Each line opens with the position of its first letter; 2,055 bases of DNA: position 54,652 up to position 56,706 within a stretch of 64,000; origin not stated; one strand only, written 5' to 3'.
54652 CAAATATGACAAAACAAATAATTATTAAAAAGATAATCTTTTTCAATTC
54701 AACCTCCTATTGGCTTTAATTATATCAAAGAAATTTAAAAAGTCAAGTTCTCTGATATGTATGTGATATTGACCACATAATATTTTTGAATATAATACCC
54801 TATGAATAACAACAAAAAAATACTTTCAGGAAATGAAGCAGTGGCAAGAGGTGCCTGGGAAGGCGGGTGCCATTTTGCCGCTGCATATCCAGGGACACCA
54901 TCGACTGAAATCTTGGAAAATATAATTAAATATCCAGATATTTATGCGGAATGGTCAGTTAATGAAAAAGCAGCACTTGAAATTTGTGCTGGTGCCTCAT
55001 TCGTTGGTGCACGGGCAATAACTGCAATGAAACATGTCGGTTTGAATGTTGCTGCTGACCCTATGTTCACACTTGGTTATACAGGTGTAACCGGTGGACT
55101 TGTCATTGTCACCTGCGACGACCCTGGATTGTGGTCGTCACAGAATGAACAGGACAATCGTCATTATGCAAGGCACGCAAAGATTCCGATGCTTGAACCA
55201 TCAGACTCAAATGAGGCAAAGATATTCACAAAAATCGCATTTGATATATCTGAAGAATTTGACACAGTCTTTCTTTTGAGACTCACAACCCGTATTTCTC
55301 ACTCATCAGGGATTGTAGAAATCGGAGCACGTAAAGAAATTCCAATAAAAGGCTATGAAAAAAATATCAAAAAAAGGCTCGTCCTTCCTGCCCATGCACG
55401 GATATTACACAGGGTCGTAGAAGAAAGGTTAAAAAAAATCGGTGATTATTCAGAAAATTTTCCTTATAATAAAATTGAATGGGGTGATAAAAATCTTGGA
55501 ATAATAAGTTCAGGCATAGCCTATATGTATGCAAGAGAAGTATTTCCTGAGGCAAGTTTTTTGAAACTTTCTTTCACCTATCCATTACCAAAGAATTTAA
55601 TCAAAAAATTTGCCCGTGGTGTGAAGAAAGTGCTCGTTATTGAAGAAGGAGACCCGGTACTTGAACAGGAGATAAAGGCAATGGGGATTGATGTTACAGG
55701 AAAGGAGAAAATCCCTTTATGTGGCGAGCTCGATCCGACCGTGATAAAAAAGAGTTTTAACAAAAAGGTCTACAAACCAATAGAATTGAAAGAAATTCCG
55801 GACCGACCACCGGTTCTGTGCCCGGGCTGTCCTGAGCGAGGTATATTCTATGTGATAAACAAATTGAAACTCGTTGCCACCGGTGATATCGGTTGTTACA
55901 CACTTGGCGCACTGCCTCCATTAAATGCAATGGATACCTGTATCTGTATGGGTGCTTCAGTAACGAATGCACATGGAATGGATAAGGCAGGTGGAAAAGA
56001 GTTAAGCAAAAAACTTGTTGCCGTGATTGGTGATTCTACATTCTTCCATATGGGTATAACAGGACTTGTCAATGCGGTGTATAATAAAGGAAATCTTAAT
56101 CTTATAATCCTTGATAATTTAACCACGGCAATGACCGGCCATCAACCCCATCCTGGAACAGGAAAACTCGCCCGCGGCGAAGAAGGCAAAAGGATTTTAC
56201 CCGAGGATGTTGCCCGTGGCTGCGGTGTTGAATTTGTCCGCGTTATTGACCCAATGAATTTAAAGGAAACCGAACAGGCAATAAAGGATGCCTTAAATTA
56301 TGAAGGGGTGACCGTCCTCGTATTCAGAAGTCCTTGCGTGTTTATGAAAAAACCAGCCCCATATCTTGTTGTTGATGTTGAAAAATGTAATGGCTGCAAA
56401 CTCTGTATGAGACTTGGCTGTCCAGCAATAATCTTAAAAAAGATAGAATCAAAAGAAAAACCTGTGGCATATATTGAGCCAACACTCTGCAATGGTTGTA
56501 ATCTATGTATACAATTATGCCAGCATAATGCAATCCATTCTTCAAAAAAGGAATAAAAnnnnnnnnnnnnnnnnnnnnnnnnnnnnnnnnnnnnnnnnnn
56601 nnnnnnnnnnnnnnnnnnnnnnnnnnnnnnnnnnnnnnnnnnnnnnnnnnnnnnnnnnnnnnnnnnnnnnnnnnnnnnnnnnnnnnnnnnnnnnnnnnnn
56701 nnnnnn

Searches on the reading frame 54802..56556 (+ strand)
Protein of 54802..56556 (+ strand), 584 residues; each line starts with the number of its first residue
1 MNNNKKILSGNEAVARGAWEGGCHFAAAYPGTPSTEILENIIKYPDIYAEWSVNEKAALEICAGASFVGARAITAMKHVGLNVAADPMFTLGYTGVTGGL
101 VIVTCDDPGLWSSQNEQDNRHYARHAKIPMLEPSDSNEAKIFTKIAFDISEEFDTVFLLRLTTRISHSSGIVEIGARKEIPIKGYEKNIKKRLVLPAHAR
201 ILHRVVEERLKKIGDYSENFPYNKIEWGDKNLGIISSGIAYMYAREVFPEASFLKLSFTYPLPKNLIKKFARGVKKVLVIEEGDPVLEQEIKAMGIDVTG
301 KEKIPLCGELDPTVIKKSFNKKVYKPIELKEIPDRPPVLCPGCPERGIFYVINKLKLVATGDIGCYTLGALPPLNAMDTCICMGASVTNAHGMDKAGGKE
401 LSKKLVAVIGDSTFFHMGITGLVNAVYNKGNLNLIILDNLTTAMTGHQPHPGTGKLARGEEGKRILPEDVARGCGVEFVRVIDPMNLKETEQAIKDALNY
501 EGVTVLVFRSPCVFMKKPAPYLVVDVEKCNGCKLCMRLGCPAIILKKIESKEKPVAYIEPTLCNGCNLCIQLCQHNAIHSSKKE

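Call 59: find_encoding_contigs(protein=window:54802-56556:+, flank=10000, max_places=2)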
Protein window:54802-56556:+ (584 aa): 3 contigs read that carry it; 1 place shown.
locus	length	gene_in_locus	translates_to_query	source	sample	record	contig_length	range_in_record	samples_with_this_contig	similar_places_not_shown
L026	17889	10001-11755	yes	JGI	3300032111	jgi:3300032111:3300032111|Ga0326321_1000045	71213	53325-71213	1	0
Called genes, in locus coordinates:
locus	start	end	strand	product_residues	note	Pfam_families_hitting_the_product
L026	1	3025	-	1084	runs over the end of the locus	PF13517:FG-GAP_3 (faint), PF13860:FlgD_ig, PF18962:Por_Secre_tail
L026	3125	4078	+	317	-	-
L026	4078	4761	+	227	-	PF00590:TP_methylase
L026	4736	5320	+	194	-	PF01066:CDP-OH_P_transf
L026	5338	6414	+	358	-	PF13167:GTP-bdg_N, PF16360:GTP-bdg_M, PF03193:RsgA_GTPase (faint), PF01926:MMR_HSR1, PF02421:FeoB_N, PF16897:MMR_HSR1_Xtn (faint)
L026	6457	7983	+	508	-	PF00890:FAD_binding_2, PF01266:DAO (faint), PF03486:HI0933_like (faint), PF07992:Pyr_redox_2 (faint), PF02910:Succ_DH_flav_C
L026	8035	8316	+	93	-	PF00515:TPR_1, PF07719:TPR_2, PF13424:TPR_12, PF21033:RMD1-3 (weak), PF13371:TPR_9 (weak), PF13432:TPR_16, PF13414:TPR_11, PF14559:TPR_19, +6 more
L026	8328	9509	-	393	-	PF07690:MFS_1, PF12832:MFS_1_like (weak), PF07690:MFS_1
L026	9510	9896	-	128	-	-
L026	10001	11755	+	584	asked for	PF01855:POR_N, PF02775:TPP_enzyme_C, PF00037:Fer4 (faint)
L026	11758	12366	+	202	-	PF01558:POR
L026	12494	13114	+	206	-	PF03548:LolA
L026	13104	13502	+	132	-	PF03061:4HBT (weak)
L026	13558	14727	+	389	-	PF00919:UPF0004, PF04055:Radical_SAM, PF18693:TRAM_2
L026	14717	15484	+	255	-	-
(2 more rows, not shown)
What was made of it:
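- The window extends 1,310 nt beyond the JGI contig (call 59).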
